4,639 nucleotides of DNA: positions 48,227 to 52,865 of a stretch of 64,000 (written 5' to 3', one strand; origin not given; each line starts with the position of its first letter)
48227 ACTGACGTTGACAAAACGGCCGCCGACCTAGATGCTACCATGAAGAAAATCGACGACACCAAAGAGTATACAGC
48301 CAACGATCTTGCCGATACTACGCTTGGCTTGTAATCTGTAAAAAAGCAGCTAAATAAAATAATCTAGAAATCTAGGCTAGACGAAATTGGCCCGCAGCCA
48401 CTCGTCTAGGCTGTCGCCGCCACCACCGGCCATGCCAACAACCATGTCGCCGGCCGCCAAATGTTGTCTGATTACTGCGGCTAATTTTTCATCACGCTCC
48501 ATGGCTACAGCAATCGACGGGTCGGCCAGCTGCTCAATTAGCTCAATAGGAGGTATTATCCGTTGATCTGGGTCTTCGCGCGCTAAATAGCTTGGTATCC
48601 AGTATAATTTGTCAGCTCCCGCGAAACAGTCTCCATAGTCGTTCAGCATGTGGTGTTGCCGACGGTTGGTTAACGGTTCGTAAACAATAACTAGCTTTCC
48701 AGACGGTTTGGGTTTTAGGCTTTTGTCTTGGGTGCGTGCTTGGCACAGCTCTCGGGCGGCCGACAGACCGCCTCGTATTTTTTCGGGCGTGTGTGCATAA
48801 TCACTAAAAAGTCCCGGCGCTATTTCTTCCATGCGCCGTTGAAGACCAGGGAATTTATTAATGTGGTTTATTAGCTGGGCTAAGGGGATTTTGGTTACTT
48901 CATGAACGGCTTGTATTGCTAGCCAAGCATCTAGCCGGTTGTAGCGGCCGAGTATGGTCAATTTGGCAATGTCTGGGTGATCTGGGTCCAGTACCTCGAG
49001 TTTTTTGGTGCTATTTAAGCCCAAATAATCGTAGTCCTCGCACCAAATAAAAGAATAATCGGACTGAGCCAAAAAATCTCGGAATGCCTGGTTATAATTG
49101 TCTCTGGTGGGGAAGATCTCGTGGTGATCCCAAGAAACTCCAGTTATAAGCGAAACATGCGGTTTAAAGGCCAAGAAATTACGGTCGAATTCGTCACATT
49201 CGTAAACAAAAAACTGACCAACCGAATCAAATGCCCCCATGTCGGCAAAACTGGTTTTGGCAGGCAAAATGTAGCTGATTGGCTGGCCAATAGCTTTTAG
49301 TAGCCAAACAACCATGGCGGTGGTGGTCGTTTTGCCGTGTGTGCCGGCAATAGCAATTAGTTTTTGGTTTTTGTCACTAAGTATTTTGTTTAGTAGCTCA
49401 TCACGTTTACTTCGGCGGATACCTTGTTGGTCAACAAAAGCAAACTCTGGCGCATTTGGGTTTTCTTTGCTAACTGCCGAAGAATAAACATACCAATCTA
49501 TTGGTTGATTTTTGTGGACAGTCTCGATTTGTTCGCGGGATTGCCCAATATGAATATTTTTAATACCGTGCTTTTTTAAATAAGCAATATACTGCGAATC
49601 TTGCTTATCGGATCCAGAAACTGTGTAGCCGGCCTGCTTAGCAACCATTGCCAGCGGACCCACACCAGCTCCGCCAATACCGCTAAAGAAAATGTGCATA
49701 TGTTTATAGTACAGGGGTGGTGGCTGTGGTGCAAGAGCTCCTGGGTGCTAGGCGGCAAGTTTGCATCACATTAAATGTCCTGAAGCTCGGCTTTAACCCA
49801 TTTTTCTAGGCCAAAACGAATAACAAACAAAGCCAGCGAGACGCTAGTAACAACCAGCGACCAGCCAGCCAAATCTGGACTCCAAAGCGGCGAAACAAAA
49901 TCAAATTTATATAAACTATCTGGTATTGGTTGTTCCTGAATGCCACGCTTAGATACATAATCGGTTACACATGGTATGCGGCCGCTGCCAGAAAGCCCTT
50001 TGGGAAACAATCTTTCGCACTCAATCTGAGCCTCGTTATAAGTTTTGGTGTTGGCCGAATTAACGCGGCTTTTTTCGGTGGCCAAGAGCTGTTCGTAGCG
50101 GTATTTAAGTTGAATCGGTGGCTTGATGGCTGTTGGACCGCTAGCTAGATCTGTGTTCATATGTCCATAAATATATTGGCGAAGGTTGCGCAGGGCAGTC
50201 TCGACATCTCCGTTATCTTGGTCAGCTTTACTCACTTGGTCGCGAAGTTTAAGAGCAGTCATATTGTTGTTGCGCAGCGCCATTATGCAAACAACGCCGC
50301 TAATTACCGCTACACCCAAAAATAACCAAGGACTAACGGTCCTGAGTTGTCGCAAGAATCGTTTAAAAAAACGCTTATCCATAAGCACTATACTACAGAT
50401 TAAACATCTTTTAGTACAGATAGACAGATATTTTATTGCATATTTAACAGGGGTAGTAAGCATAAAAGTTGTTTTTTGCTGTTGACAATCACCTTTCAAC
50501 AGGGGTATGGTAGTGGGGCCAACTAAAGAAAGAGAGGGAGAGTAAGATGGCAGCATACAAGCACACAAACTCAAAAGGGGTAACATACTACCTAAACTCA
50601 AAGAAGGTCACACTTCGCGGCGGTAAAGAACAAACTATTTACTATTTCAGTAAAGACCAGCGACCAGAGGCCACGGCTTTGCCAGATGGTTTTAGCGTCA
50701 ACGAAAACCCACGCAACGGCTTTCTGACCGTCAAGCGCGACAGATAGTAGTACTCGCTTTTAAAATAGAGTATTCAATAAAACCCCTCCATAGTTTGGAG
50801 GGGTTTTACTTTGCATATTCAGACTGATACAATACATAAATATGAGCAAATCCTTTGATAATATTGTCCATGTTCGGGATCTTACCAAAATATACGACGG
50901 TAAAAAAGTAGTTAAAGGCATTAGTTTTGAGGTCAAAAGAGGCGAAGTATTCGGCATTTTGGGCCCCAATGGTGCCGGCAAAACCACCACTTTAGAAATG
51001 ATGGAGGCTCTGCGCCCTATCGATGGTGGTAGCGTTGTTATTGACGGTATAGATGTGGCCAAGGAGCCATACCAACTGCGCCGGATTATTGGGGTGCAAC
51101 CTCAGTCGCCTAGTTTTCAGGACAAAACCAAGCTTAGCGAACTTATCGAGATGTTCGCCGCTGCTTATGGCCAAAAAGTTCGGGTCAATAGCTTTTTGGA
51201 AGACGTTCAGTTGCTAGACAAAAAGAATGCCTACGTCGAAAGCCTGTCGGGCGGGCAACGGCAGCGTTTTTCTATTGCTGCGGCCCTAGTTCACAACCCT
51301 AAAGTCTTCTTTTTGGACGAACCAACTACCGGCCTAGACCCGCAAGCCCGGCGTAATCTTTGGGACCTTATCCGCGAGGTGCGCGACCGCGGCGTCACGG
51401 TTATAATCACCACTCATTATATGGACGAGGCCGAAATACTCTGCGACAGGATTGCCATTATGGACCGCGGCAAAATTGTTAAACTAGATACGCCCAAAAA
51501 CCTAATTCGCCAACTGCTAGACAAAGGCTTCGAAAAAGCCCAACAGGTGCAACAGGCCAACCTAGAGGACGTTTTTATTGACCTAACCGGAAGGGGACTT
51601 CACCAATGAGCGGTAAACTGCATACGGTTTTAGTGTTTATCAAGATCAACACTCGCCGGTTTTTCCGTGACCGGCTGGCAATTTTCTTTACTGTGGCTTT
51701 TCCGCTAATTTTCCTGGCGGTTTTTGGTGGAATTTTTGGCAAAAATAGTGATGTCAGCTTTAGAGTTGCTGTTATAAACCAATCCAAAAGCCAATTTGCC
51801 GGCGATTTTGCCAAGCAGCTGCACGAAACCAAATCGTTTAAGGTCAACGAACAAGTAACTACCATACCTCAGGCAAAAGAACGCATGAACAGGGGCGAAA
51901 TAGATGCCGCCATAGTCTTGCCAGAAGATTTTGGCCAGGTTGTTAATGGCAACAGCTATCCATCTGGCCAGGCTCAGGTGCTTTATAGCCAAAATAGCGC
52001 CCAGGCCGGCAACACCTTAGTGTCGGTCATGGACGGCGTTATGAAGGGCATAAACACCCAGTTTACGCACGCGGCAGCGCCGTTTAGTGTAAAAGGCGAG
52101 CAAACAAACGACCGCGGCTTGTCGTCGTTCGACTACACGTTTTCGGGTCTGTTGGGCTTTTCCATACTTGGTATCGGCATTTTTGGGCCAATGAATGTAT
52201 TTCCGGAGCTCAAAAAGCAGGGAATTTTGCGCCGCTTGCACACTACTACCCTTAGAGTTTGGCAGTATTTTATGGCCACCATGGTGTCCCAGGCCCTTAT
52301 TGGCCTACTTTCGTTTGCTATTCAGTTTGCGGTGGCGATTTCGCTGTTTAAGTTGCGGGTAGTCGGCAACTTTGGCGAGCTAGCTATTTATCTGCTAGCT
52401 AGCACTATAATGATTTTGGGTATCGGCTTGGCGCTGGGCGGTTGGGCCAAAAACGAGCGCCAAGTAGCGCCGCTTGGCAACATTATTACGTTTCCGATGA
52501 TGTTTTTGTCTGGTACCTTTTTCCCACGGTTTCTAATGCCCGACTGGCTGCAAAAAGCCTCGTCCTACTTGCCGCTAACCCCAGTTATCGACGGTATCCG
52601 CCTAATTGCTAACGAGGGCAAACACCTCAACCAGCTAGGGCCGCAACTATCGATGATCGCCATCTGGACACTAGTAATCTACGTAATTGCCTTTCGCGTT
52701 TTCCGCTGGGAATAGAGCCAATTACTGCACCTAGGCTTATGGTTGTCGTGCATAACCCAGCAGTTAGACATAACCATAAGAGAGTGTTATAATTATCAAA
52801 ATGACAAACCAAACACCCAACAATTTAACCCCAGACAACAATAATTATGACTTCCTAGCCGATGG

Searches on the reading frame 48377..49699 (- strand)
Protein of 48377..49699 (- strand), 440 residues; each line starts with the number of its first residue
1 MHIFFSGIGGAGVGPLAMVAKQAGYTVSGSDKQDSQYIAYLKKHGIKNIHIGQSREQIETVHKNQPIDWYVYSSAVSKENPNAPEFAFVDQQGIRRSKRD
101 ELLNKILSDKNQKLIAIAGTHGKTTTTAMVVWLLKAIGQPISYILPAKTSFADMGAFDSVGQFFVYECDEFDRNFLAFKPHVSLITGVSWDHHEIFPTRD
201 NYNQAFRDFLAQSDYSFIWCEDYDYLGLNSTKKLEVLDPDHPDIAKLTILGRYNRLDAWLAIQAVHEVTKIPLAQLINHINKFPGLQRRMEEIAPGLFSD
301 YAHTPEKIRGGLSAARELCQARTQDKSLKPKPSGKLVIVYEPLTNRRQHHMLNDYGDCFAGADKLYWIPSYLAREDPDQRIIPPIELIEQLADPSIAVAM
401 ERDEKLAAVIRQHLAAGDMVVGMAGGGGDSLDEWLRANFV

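Call 42: search_protein_families(library=pfam, proteins=[window:48377-49699:-], max_evalue=0.001)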
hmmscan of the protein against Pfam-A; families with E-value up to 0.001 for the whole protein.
window:48377-49699:- (440 aa): 3 families
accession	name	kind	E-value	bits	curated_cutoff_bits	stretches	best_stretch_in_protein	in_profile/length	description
PF01225.30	Mur_ligase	-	2.1e-14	54.1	21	1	2-109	1-93/95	Mur ligase family, catalytic domain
PF08245.18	Mur_ligase_M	-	6.2e-10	39.8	24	1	117-223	1-126/200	Mur ligase middle domain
PF02875.26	Mur_ligase_C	-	2.2e-06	28.9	28.4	1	288-423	1-124/127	Mur ligase, glutamate ligase domain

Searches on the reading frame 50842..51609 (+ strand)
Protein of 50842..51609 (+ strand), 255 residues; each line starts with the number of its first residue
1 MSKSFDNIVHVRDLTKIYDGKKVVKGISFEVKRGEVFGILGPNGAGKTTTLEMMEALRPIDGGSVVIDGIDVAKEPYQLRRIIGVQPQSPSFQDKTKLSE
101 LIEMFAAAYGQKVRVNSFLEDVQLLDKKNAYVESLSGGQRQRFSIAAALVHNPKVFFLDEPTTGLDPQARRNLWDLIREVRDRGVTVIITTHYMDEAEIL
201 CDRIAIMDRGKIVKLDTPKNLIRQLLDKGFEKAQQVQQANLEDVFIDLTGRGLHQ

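Call 42: search_protein_families(library=pfam, proteins=[window:50842-51609:+], max_evalue=0.001)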
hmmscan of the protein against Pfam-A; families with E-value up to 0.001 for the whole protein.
window:50842-51609:+ (255 aa): 5 families
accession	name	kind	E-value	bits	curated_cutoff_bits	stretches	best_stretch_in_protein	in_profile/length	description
PF00005.33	ABC_tran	-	5.1e-31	108.5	25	1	25-163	2-137/137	ABC transporter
PF13304.12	AAA_21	-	2.2e-16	61.2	27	1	118-192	221-298/304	AAA domain, putative AbiEii toxin, Type IV TA system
PF02463.25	SMC_N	-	4.4e-07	30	40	1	122-194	124-199/220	RecF/RecN/SMC N terminal domain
PF13175.12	AAA_15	-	2.6e-06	27.7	32.1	0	101-192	287-369/374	AAA ATPase domain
PF13476.12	AAA_23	-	0.00044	21.4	27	0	33-54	18-39/201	AAA domain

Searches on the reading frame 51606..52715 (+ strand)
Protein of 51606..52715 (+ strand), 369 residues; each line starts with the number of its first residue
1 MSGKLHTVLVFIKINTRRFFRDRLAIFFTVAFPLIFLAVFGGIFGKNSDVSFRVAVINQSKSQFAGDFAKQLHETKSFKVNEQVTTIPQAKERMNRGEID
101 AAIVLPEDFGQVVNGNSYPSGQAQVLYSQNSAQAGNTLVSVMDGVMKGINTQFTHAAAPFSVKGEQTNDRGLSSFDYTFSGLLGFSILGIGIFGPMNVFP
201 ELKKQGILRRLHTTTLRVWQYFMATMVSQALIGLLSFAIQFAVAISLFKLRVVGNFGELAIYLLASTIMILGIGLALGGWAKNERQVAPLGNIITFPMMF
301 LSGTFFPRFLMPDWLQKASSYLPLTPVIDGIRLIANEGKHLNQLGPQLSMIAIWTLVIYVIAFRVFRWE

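Call 42: search_protein_families(library=pfam, proteins=[window:51606-52715:+], max_evalue=0.001)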
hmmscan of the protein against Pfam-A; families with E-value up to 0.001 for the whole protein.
window:51606-52715:+ (369 aa): 2 families
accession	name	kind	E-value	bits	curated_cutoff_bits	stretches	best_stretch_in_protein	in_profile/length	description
PF12698.13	ABC2_membrane_3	-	2e-48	165.7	31.6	1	26-363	4-346/347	ABC-2 family transporter protein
PF01061.29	ABC2_membrane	-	4.2e-27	95.5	26.9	1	172-333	51-208/211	ABC-2 type transporter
